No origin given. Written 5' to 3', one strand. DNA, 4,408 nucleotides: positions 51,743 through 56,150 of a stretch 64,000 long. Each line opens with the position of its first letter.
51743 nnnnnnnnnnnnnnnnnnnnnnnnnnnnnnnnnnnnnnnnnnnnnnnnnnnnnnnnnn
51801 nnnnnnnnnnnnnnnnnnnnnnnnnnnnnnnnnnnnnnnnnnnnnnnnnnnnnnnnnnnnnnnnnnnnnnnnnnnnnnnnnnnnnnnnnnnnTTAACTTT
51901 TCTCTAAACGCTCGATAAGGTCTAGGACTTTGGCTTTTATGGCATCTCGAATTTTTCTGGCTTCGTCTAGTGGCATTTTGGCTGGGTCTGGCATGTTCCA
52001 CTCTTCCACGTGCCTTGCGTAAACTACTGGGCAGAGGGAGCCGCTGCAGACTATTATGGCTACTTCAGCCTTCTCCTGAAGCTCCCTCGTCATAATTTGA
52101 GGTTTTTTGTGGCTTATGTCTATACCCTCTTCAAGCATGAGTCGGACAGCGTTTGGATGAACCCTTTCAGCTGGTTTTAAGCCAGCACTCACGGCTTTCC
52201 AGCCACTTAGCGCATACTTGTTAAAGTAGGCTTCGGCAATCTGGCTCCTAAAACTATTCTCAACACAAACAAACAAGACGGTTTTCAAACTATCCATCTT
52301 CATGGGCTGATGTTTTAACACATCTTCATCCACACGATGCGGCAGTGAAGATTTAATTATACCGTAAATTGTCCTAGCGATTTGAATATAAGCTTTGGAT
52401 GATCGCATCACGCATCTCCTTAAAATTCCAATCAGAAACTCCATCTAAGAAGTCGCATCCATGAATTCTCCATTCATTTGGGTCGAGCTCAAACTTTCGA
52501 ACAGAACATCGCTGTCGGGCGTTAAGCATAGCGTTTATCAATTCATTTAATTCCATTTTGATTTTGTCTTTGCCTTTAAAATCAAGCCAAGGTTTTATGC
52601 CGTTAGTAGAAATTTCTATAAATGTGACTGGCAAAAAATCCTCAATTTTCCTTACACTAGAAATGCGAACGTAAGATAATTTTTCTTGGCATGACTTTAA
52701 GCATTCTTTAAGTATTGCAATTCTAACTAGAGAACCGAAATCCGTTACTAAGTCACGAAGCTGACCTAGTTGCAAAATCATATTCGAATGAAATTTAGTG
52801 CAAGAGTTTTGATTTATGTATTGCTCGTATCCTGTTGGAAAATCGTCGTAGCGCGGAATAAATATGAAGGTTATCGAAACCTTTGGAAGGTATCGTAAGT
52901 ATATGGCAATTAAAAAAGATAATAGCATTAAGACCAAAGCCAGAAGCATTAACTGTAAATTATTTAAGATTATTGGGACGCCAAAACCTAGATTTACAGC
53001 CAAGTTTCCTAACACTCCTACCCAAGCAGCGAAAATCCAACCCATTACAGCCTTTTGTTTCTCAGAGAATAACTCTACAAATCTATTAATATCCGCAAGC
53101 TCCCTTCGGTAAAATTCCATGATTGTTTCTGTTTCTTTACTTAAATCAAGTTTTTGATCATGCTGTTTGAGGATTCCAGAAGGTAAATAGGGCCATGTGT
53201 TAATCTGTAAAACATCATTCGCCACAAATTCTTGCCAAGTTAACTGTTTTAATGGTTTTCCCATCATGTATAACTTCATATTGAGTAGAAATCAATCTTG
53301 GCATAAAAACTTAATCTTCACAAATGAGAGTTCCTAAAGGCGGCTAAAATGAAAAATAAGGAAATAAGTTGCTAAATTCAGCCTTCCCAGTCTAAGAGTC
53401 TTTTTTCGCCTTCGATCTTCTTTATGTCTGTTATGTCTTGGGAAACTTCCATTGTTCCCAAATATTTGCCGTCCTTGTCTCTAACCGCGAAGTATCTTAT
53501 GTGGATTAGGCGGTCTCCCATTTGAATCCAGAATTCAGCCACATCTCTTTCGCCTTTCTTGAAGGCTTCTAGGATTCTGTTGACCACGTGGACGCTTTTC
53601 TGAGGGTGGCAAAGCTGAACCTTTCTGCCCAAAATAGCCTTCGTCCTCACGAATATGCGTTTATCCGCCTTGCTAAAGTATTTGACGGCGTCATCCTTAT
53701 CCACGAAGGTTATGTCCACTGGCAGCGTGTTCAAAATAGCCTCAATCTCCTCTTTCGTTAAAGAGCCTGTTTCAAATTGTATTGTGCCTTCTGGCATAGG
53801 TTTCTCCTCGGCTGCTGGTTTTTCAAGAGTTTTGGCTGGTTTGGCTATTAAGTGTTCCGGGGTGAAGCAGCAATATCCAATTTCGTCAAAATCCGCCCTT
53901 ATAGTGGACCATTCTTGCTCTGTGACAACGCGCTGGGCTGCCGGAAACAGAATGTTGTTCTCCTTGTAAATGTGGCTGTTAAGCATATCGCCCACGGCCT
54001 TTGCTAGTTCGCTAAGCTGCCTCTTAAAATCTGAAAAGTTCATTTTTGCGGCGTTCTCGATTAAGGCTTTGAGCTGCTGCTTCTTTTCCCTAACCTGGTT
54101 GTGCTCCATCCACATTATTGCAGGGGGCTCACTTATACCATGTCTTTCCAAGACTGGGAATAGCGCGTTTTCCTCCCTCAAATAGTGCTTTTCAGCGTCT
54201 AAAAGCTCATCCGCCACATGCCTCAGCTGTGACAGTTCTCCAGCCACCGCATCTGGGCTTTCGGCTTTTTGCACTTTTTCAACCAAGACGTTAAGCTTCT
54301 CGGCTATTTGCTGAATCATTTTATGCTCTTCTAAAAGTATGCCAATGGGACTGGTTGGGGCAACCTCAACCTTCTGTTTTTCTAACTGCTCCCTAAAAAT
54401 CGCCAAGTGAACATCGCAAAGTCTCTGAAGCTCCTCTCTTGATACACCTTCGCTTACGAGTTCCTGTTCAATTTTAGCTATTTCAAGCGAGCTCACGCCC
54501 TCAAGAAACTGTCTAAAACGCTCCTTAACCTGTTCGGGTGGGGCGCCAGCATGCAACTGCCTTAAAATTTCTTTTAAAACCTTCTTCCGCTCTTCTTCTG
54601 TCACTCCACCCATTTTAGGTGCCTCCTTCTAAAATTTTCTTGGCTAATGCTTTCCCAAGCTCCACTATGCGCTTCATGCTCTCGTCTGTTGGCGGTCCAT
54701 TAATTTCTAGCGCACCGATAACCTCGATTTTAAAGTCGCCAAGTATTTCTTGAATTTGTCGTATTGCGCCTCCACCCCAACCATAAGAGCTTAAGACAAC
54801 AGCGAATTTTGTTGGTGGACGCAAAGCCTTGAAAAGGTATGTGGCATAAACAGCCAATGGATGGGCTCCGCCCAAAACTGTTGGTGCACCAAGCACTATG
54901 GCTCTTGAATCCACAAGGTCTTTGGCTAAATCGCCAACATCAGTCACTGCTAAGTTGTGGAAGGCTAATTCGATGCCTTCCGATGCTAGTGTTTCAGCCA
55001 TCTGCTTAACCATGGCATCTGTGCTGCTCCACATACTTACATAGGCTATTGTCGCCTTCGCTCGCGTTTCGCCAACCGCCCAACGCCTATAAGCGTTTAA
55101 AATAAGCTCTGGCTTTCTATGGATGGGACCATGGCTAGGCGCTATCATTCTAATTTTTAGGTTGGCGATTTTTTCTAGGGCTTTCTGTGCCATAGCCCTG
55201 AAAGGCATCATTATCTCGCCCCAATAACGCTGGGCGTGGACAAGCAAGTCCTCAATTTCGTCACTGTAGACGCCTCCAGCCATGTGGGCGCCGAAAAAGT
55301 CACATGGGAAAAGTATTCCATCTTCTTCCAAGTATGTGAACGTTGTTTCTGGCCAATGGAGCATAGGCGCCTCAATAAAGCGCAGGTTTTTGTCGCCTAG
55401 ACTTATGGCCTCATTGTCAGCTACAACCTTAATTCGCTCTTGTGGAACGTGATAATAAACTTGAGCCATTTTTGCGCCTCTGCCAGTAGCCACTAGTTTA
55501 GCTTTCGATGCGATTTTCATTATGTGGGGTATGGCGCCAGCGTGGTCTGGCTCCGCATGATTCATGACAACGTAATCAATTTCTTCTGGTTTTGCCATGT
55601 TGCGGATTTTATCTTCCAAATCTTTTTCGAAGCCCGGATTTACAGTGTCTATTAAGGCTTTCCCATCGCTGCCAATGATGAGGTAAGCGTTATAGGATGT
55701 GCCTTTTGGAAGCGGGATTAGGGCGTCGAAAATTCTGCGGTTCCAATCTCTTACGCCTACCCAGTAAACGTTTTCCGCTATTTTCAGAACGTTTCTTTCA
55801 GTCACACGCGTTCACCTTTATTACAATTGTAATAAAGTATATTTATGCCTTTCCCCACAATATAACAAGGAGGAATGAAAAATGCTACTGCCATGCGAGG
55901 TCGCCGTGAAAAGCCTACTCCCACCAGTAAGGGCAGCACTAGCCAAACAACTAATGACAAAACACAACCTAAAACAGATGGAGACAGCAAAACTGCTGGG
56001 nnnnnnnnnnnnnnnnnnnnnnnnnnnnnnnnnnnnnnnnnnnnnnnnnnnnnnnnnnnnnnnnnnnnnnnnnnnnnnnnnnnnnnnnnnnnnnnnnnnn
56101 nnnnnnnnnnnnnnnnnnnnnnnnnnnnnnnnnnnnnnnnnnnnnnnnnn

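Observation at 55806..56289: Perfect 22-bp palindrome between fprA and a divergent Cys-rich HTH regulator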

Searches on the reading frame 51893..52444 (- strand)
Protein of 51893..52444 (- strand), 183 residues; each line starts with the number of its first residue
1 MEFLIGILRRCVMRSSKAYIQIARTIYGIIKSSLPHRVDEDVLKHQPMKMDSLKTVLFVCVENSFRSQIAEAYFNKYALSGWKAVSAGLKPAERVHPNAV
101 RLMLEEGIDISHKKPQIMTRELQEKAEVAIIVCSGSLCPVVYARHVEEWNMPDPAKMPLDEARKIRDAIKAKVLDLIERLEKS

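Call 3: search_protein_families(library=pfam, proteins=[window:51893-52444:-], max_evalue=0.01)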
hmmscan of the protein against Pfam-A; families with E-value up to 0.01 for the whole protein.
window:51893-52444:- (183 aa): 1 family
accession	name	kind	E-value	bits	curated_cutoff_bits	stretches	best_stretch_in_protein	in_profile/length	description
PF01451.26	LMWPc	-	4.1e-16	59.9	23.2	1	56-176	1-143/144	Low molecular weight phosphotyrosine protein phosphatase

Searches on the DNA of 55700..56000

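Call 54: search_rna_families(source=window, start=55700, end=56000, threshold=evalue, max_evalue=1)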
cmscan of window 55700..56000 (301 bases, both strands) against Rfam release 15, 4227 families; matches with E-value up to 1: 0.
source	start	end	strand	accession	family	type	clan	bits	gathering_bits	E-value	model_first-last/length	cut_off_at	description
